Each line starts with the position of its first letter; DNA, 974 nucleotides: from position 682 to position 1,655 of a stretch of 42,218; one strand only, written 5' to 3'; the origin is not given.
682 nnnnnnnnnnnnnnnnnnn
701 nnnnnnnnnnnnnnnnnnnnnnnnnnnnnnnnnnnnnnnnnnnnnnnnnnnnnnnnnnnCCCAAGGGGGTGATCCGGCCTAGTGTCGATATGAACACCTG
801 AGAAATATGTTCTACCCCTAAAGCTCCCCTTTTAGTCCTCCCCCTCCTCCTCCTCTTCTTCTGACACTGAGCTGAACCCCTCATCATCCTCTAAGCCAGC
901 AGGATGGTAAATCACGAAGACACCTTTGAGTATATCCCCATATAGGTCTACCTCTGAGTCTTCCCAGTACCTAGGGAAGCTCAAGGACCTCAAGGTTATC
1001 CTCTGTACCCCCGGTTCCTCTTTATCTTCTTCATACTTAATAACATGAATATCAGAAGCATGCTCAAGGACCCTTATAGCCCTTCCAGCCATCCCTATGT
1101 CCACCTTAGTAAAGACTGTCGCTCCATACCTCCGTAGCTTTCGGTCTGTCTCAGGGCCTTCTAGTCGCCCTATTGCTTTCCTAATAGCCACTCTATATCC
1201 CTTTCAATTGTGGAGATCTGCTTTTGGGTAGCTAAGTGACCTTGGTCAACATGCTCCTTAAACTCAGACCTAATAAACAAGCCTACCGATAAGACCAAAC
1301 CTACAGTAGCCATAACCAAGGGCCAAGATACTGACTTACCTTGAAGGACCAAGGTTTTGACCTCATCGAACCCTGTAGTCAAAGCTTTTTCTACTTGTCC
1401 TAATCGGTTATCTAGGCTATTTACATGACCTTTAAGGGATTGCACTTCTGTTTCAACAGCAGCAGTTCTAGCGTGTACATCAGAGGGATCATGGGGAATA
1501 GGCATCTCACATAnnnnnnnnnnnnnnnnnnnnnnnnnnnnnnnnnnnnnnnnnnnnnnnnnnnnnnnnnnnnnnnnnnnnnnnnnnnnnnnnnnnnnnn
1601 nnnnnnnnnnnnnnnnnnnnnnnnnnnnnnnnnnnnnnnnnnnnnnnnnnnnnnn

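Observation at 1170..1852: A 112-aa HExxH protein next to a membrane protein at the genome end: possible non-canonical endolysin-holin pair in a genome with no recognisable lysin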

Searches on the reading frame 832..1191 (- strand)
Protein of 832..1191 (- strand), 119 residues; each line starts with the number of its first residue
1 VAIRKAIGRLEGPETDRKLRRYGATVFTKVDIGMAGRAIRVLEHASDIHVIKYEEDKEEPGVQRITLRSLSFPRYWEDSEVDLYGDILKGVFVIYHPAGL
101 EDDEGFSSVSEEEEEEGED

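Call 6: search_protein_families(library=pfam, proteins=[window:832-1191:-], max_evalue=1)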
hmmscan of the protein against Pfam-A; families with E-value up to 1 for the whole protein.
window:832-1191:- (119 aa): 0 families

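Call 7: search_protein_families(library=phrogs, proteins=[window:832-1191:-], max_evalue=1)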
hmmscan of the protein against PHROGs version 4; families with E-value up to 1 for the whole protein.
window:832-1191:- (119 aa): 0 families
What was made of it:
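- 832..1191 (-): Third module gene, 119 aa, overlapping the TM gene by 22 nt. Conserved core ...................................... with a variable acidic tail. No Pfam or PHROG hit (calls 6, 7).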

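Call 38: search_dna_similar(query=window:832-1191:-, collection=phages, mode=protein, max_evalue=1, max_rows=20)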
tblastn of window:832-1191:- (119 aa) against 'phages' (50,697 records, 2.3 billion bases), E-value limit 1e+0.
Records with a match: 1; places in all: 1; records where one place covers at least 80% of the query: 0.
Best place of each record, by identity: <60% 1.
By first word of the organism name: Streptococcus 1.
By host as written in the record: - 1.
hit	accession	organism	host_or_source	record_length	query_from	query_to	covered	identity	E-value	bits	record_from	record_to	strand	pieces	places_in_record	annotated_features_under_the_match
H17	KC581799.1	Streptococcus phage phiD12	-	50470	42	84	36%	32.6%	5e-1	35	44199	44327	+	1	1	dynein-related subfamily protein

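Call 50: find_homologous_proteins(query=window:832-1191:-, max_evalue=0.001)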
Query window:832-1191:- (119 aa): 9 proteins with E <= 0.001 among 21 candidates.
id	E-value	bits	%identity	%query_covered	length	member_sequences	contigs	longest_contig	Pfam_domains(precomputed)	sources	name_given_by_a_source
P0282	3.8e-71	254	99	100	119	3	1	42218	-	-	-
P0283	3.3e-30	122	65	70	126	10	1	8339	-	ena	-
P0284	1.5e-29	120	60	74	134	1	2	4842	-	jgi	jgi:hypothetical protein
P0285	3.0e-28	116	56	75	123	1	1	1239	-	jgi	-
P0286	4.3e-28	115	52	87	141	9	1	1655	-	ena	-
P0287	6.5e-21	92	49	85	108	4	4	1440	-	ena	-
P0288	1.0e-20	92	54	69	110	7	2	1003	-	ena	-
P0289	1.2e-20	91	47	97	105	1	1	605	-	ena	-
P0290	2.3e-19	87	45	82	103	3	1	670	-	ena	-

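Call 60: predict_structure(alignment_id=A3)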
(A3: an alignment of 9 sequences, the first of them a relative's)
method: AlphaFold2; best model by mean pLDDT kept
length: 119 residues; sequences in the alignment: 9
mean_pLDDT: 73.2   pTM: 0.58
mean pLDDT of the five models: 73.2, 71.9, 71.8, 71.4, 45.0
residues with pLDDT >= 90: 33; 70-90: 43; 50-70: 13; < 50: 30
segments of 3 or more residues with pLDDT < 50: 1-19, 102-111
pLDDT, mean of each block of 10 residues (from residue 1): 44 45 86 88 85 92 92 90 84 79 40 53
secondary structure, 60 per line:
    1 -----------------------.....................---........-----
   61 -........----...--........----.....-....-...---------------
elements in order: E24-31 H32-44 E48-55 E62-69 E79-86 E91-95 H97-100
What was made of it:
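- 832..1191 (-): AF2 core pLDDT 85-92, beta-alpha-beta4 (call 60).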

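Call 65: fold_search(model_id=the predicted structure, library=pdb)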
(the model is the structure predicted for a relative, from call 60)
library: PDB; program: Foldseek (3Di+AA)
matches with E <= 10: 544; with E <= 0.001: 0
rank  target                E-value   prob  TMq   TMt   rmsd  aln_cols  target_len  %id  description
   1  4rbu_D                2.8e-01  0.97  0.33  0.43   1.6        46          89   13  PduA K26A S40Q mutant, from Salmonella enterica serovar Typhimurium LT2 (released 2015-02-18)
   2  4rbu_A                3.0e-01  0.96  0.33  0.43   1.7        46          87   13  PduA K26A S40Q mutant, from Salmonella enterica serovar Typhimurium LT2 (released 2015-02-18)
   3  5y88_C                3.2e-01  0.75  0.35  0.06   6.2        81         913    7  Cryo-EM structure of the intron-lariat spliceosome ready for disassembly from S.cerevisiae at 3.5 angstrom (released 2018-08-01)
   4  4ppd_G                3.6e-01  0.96  0.33  0.44   1.6        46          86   13  PduA K26A, crystal form 2 (released 2014-05-14)
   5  4ppd_A                3.6e-01  0.96  0.34  0.43   1.7        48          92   14  PduA K26A, crystal form 2 (released 2014-05-14)
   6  5oot                  3.6e-01  0.69  0.26  0.13   3.1        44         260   18  Structure of CHK1 10-pt. mutant complex with aminopyrimido-benzodiazepinone LRRK2 inhibitor (released 2017-10-25)
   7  8ucg_B                3.9e-01  0.72  0.28  0.10   2.8        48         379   23  Thermophilic RNA Ligase from Palaeococcus pacificus K92A (released 2024-02-21)
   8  8uch                  3.9e-01  0.69  0.28  0.10   2.7        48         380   23  Thermophilic RNA Ligase from Palaeococcus pacificus K92A + ATP (released 2024-02-21)
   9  7qri_MODEL_1_A        3.9e-01  0.47  0.30  0.34   8.8        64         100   11  Regulatory domain dimer of tryptophan hydroxylase 2 in complex with L-Phe (released 2023-05-03)
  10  4qie_E                4.1e-01  0.94  0.33  0.44   1.6        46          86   13  Crystal Structure of PduA with edge mutation K26D (released 2015-06-10)
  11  4p2s_D                4.4e-01  0.94  0.32  0.42   1.5        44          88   14  Alanine Scanning Mutagenesis Identifies an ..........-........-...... Triad Essential to Assembly of the Shell of the  (released 2014-05-14)
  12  4rbu_G                4.4e-01  0.94  0.33  0.43   1.6        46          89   13  PduA K26A S40Q mutant, from Salmonella enterica serovar Typhimurium LT2 (released 2015-02-18)
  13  4qif_E                4.9e-01  0.92  0.31  0.42   1.6        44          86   14  Crystal Structure of PduA with edge mutation K26A and pore mutation S40H (released 2015-02-18)
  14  4qif_A                5.3e-01  0.91  0.31  0.40   1.6        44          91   14  Crystal Structure of PduA with edge mutation K26A and pore mutation S40H (released 2015-02-18)
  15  4fsr                  5.3e-01  0.57  0.25  0.12   3.4        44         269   16  Crystal Structure of the CHK1 (released 2012-08-22)
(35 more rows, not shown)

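Call 102: find_related_loci(query=A3, collection=viral_contigs, flank=5000)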
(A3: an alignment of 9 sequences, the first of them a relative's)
Query A3 (119 aa) in viral_contigs; peptide patterns used: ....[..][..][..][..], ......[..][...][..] (x = any residue, [..] = any of these).
17 stretches matched a pattern, but none encodes a relative of the query by tblastn (E <= 1e-3).

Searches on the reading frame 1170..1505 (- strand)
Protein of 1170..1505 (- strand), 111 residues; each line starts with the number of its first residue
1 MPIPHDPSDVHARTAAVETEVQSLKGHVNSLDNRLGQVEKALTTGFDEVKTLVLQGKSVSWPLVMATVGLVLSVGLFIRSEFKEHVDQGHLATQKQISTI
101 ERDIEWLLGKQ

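Call 6: search_protein_families(library=pfam, proteins=[window:1170-1505:-], max_evalue=1)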
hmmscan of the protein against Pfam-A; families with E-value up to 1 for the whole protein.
window:1170-1505:- (111 aa): 3 families
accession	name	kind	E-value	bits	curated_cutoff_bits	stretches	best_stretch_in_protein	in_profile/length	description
PF23991.1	DUF7310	-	0.0014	19.5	40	1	9-43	41-75/83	Coiled-coil region of unknown function (DUF7310)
PF16331.10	TolA_bind_tri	-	0.02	15.4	30.1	1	9-40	22-53/76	TolA binding protein trimerisation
PF19199.5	Phage_coatGP8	-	0.051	14.2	24.6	1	43-77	28-62/69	Phage major coat protein, Gp8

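Call 7: search_protein_families(library=phrogs, proteins=[window:1170-1505:-], max_evalue=1)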
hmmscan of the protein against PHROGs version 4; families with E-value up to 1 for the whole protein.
window:1170-1505:- (111 aa): 7 families
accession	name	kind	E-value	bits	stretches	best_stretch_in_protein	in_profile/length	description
phrog_7599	-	unknown function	0.0026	19.2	1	8-51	31-75/95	-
phrog_36693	-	unknown function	0.022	15.9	1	12-46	29-63/65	-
phrog_6136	-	unknown function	0.061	14.3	1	9-52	38-82/120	-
phrog_5211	-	unknown function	0.097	13.9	1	15-46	32-69/112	-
phrog_1193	-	other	0.1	13.6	0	8-68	2-60/76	hemolysin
phrog_736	-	unknown function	0.15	13.2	0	12-39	66-95/112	-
phrog_7686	-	lysis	0.28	12.4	0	57-102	20-64/112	Rz-like spanin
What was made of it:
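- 1170..1505 (-): Bitopic membrane protein, 111 aa: N-terminal coiled-coil domain (about residues 10-55), one TM (about residues 58-80, nt about 1266-1332), and a 30-residue C-terminal tail. It starts 8 nt after the zincin stop codon. Only weak hits: DUF7310 at E 0.0014, XhlA-type 'hemolysin' phrog at 0.1, Rz-like phrog at 0.28 (calls 6, 7).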

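Call 37: search_dna_similar(query=window:1170-1505:-, collection=phages, mode=protein, max_evalue=1, max_rows=20)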
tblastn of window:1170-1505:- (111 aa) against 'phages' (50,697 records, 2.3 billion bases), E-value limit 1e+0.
Records with a match: 1; places in all: 1; records where one place covers at least 80% of the query: 0.
Best place of each record, by identity: <60% 1.
By first word of the organism name: Caudoviricetes 1.
By host as written in the record: - 1.
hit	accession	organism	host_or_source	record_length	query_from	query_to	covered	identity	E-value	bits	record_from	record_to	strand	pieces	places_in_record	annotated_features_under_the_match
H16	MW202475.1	Caudoviricetes sp.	Manatee Spring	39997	20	59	36%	35.0%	3e-1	35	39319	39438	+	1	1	cell division protein zapB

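Call 51: find_related_loci(query=window:1170-1505:-, collection=viral_contigs, flank=6000)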
Query window:1170-1505:- (111 aa) in viral_contigs; peptide patterns used: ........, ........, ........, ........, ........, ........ (x = any residue, [..] = any of these).
5 stretches matched a pattern, but none encodes a relative of the query by tblastn (E <= 1e-3).

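Call 101: find_related_loci(query=A8, collection=viral_contigs, flank=5000)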
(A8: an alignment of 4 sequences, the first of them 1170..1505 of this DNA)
Query A8 (111 aa) in viral_contigs; peptide patterns used: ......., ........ (x = any residue, [..] = any of these).
51 stretches matched a pattern, but none encodes a relative of the query by tblastn (E <= 1e-3).
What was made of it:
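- Tried and rejected: The TM and third proteins have no tblastn match below E 0.3 in the phage records and none in IMG/VR (calls 37, 38, 51, 101, 102).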

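Call 103: find_related_loci(query=A8, collection=metagenome_contigs, flank=6000)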
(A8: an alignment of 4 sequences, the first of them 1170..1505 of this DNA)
Query A8 (111 aa) in metagenome_contigs; peptide patterns used: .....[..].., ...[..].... (x = any residue, [..] = any of these).
333 stretches matched a pattern; 6 encode a relative of the query (tblastn E <= 1e-3); 6 distinct loci.
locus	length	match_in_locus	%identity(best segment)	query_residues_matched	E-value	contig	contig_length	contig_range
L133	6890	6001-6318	75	6-111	1e-52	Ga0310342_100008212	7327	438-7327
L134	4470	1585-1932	68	2-107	1e-51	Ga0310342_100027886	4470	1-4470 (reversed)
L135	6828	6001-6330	73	4-108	2e-51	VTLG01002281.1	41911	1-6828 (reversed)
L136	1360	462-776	74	4-108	2e-53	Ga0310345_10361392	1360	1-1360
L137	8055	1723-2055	68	1-111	2e-51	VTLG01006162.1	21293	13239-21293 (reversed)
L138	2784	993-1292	73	9-108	4e-48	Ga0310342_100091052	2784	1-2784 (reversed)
